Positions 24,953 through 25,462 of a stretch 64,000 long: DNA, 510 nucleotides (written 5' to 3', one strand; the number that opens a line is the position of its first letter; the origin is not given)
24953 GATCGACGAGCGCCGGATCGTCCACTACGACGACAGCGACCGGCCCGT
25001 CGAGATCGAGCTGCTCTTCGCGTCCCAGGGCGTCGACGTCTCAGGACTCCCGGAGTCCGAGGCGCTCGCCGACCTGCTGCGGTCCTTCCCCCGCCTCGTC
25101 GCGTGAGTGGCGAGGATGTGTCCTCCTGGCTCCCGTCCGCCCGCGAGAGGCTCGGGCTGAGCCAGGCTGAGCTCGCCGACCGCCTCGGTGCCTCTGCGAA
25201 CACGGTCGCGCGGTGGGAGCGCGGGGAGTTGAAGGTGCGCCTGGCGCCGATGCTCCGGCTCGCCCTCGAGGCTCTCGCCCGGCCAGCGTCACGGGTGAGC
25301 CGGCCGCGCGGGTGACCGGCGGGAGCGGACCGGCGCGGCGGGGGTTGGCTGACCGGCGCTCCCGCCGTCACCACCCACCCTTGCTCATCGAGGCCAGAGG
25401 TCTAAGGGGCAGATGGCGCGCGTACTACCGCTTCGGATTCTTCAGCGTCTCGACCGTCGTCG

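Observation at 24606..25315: DUF4258-DUF2283-XRE cassette with toxin-like and antitoxin-like modules fused into one reading frame, behind a leaderless promoter with a perfect palindromic operator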

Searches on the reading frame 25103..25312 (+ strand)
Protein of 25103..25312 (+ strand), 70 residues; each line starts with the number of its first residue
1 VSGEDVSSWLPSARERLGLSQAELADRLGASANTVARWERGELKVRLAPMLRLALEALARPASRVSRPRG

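Call 3: search_protein_families(library=pfam, proteins=[window:25103-25312:+], max_evalue=1)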
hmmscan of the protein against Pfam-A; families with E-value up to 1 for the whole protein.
window:25103-25312:+ (70 aa): 18 families
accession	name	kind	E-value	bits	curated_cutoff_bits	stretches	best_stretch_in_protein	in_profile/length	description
PF01381.28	HTH_3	-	2.5e-09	37.5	23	1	13-54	4-45/55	Helix-turn-helix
PF13560.12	HTH_31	-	2.3e-08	34.7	27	1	13-60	9-56/64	Helix-turn-helix domain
PF13384.12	HTH_23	-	0.00015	21.9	24.6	1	15-38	16-37/50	Homeodomain-like domain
PF15731.11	MqsA_antitoxin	-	0.00058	20.4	30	1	11-53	75-117/131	Antitoxin component of bacterial toxin-antitoxin system, MqsA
PF13443.12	HTH_26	-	0.00086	20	22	1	18-54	10-47/63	Cro/C1-type HTH DNA-binding domain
PF20432.4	Xre-like-HTH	-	0.0011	19.6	25.8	1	9-42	14-46/63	Antitoxin Xre-like helix-turn-helix domain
PF08281.18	Sigma70_r4_2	-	0.002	18.1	25.7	1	14-38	22-46/54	Sigma-70, region 4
PF13545.12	HTH_Crp_2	-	0.0023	18.3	27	1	14-37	18-41/70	Crp-like helix-turn-helix domain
PF13412.12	HTH_24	-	0.0028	17.6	21.9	1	18-37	17-36/48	Winged helix-turn-helix DNA-binding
PF12844.13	HTH_19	-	0.003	17.9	30.2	1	12-57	6-50/64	Helix-turn-helix domain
PF07022.19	Phage_CI_repr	-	0.0049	17.6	22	1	15-40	8-34/65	Bacteriophage CI repressor helix-turn-helix domain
PF13413.12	HTH_25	-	0.013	15.8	24.6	1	10-44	2-36/62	Helix-turn-helix domain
PF13936.12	HTH_38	-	0.048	13.8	27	1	18-37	20-39/44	Helix-turn-helix domain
PF12728.13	HTH_17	-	0.072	13.8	27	1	19-45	2-30/51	Helix-turn-helix domain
PF04545.22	Sigma70_r4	-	0.074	13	24.1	1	18-39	20-41/50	Sigma-70, region 4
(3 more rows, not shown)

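Call 4: search_protein_families(library=ncbifam, proteins=[window:25103-25312:+], max_evalue=1)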
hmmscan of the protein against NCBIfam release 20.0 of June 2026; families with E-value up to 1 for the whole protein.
window:25103-25312:+ (70 aa): 23 families
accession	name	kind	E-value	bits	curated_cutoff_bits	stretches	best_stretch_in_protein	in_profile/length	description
TIGR03070.1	couple_hipB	subfamily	7.3e-09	35.5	71.65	1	5-53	2-50/58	type II toxin-antitoxin system Y4mF family antitoxin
TIGR03830.1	CxxCG_CxxCG_HTH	subfamily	9.4e-09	35.1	61.8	1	11-53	71-115/127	type II TA system antitoxin MqsA family protein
NF041951.1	phage_RstR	subfamily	4.2e-06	27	80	1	8-54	5-51/108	RstR family transcriptional repressor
TIGR00270.2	TIGR00270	equivalog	1.8e-05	24.6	110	1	7-44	77-114/159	multiprotein bridging factor aMBF1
NF040522.1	VC1465_fam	subfamily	2e-05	24.6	70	1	12-46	3-37/111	VC1465 family Xer recombination activation factor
TIGR02612.1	mob_myst_A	hypoth_equivalog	2.3e-05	24.3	122.6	1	7-58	27-79/150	mobile mystery protein A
NF007257.0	PRK09706.1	subfamily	0.00012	21.9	101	1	7-54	7-54/135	transcriptional repressor DicA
NF041265.1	NadS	equivalog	0.00022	21.5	60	1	13-41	38-66/94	NadS family protein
NF008109.0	PRK10856.1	equivalog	0.00071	19.4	208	1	10-50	19-59/334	cytoskeleton protein RodZ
NF003162.0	PRK04140.1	equivalog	0.00096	18.3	263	1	10-53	131-174/317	transcriptional regulator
NF047542.1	telomere_Tap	equivalog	0.0031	16.3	600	1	14-44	26-56/695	telomere-associated protein Tap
NF033546.1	transpos_IS21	equivalog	0.0064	16.1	160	1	15-42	5-32/294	IS21 family transposase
NF033545.0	transpos_IS630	equivalog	0.024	14.1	100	1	18-39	12-33/299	IS630 family transposase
TIGR03879.1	near_KaiC_dom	domain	0.041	14.4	65.1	1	14-45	31-62/91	probable regulatory domain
TIGR02937.1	sigma70-ECF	superfamily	0.072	12.7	42.9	1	18-40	133-155/165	sigma-70 family RNA polymerase sigma factor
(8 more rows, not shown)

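Call 61: search_protein_families(library=padloc, proteins=[window:25103-25312:+], max_evalue=1)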
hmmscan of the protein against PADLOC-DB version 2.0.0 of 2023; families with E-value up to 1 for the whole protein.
window:25103-25312:+ (70 aa): 15 families
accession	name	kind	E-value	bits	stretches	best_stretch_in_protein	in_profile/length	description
PDLC03949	RmrA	-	6.7e-06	23.2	1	10-58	7-54/363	-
PDLC03952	RmrA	-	2.9e-05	21.1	1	9-62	26-78/395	-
PDLC03951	RmrA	-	3.5e-05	20.9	1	10-50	13-53/400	-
PDLC02926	HTH_VI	-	0.00028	19.1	1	10-50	6-46/92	-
PDLC04133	mad1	-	0.00029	19.1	1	19-42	6-29/60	mads_1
PDLC03956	RmrA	-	0.00029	18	1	12-56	15-60/399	-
PDLC04142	capH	-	0.00031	19.8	1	9-59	10-59/103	capH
PDLC03948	RmrA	-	0.00058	16.8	1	10-63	13-65/397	-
PDLC03946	RmrA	-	0.00063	16.6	1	10-62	7-58/357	-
PDLC03955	RmrA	-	0.0011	16.3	1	10-62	25-76/371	-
PDLC03947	RmrA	-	0.0028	14.6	1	10-45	16-51/383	-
PDLC04760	PDC-M64C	-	0.013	13.9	1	15-53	36-74/93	-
PDLC03954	RmrA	-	0.02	11.8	1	10-53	15-58/380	-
PDLC04762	PDC-M64C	-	0.026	12.6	1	17-51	39-73/97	-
PDLC03664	Control_protein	-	0.037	12.5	1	14-55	22-63/74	control protein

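Call 62: search_protein_families(library=phrogs, proteins=[window:25103-25312:+], max_evalue=0.01)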
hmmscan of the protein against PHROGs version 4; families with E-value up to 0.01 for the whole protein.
window:25103-25312:+ (70 aa): 28 families (the best 25 are shown)
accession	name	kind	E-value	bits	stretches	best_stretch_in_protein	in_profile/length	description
phrog_8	-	transcription regulation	2.3e-08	34.9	1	9-58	165-204/346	transcriptional regulator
phrog_2328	-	transcription regulation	3.4e-08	34.3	1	4-54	14-64/128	transcriptional repressor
phrog_1373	-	transcription regulation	3.7e-08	34.5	1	12-54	70-112/166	transcriptional regulator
phrog_2104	-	unknown function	4.3e-08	34.3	1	12-42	46-76/103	-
phrog_3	-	transcription regulation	3e-07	31.6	1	5-54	88-134/430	transcriptional repressor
phrog_7950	-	transcription regulation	7.8e-07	30.1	1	13-46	15-48/68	transcriptional repressor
phrog_4836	-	transcription regulation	1.6e-06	28.9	1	10-43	80-113/194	CII-like regulator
phrog_14076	-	transcription regulation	2.8e-06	28.8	1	10-61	18-73/86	transcriptional regulator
phrog_2967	-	transcription regulation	1e-05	26.2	1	5-54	10-59/225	transcriptional regulator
phrog_4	-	transcription regulation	1.5e-05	25.2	1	12-46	143-173/400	transcriptional repressor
phrog_5823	-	transcription regulation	2.1e-05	24.9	1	12-54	13-56/404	transcriptional regulator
phrog_7241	-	transcription regulation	2.2e-05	25.5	1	10-54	66-110/122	transcriptional regulator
phrog_2439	-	transcription regulation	2.2e-05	24.5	1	9-53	11-55/367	transcriptional regulator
phrog_955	-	DNA, RNA and nucleotide metabolism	2.3e-05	25.2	1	11-46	30-65/142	HTH DNA binding protein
phrog_4779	-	transcription regulation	0.00011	23.6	1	15-47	12-45/98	transcriptional regulator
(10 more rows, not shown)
